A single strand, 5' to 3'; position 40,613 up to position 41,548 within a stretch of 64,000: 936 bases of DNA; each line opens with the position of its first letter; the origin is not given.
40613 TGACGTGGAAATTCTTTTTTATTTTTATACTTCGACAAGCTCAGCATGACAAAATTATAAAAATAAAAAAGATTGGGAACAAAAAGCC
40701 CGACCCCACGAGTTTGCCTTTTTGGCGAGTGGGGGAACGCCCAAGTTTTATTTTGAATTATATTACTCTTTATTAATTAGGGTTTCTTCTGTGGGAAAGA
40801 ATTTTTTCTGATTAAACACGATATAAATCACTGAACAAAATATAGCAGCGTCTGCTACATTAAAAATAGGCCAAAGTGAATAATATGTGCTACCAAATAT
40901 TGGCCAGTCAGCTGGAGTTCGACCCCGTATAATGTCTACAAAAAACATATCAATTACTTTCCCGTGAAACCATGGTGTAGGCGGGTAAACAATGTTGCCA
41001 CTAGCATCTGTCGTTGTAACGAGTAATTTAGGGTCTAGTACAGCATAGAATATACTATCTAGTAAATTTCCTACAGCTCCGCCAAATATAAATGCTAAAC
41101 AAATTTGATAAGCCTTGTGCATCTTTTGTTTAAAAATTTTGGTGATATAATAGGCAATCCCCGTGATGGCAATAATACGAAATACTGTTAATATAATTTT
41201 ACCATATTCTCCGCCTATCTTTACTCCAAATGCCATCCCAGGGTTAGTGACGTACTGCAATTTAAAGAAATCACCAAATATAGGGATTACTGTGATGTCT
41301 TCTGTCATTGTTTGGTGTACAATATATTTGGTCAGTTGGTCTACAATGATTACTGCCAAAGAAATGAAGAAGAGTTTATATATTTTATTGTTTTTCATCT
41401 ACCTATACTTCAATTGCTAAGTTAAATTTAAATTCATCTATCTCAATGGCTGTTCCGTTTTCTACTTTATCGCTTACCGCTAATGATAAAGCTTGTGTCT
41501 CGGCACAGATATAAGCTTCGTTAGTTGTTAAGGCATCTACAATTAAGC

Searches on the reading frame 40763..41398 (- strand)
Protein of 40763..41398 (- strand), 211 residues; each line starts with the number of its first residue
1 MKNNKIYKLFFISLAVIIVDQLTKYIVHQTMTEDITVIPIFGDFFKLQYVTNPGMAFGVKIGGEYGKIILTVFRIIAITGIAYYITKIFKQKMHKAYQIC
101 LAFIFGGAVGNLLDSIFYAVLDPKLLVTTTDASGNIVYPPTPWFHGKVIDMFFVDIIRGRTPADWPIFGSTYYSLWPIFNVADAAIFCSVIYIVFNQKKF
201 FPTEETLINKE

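Call 23: find_homologous_proteins(query=window:40763-41398:-, max_evalue=1e-40)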
Query window:40763-41398:- (211 aa): 884 proteins with E <= 1e-40 among 1758 candidates; the best 120 are listed.
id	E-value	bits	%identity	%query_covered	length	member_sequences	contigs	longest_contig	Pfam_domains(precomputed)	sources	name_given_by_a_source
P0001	1.5e-127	442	100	94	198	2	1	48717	PF01252.24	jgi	-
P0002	9.9e-94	331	69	97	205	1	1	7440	PF01252.24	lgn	-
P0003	4.3e-83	296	74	83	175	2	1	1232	PF01252.24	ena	-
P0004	1.1e-79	285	73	83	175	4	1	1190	PF01252.24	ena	-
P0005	1.8e-78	281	71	83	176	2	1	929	PF01252.24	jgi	jgi:signal peptidase II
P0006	4.2e-72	260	58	100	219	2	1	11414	PF01252.24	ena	-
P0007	6.6e-71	257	54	98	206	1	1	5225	PF01252.24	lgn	-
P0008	2.1e-70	255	55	98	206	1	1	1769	PF01252.24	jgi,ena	-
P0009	3.9e-69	251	57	97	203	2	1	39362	PF01252.24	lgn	-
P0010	8.0e-69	250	57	97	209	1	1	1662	PF01252.24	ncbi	-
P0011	8.5e-69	250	55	98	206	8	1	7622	PF01252.24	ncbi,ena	-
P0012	1.6e-67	246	54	100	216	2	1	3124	PF01252.24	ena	-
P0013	4.5e-67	244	52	99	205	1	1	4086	PF01252.24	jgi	jgi:signal peptidase II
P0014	1.0e-66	243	55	92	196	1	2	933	PF01252.24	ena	-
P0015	2.9e-66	241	55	100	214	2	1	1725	PF01252.24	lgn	-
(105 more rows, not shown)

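Call 24: find_encoding_contigs(protein=P0001, flank=10000, max_places=4)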
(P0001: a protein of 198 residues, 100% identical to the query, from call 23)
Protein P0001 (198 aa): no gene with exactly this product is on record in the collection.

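Call 25: find_encoding_contigs(protein=P0002, flank=5000, max_places=4)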
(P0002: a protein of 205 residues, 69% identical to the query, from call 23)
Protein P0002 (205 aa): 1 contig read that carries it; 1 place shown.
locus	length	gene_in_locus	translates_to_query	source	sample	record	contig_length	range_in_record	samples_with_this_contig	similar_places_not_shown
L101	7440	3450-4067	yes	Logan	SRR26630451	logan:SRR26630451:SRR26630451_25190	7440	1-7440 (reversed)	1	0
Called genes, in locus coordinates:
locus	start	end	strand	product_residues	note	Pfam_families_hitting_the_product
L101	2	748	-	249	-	?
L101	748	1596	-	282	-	PF11306:DUF3108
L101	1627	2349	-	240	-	-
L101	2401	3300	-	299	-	-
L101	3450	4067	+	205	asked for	PF01252:Peptidase_A8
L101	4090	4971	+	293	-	PF04397:LytTR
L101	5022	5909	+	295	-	PF04397:LytTR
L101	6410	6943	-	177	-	PF00588:SpoU_methylase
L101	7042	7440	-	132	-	?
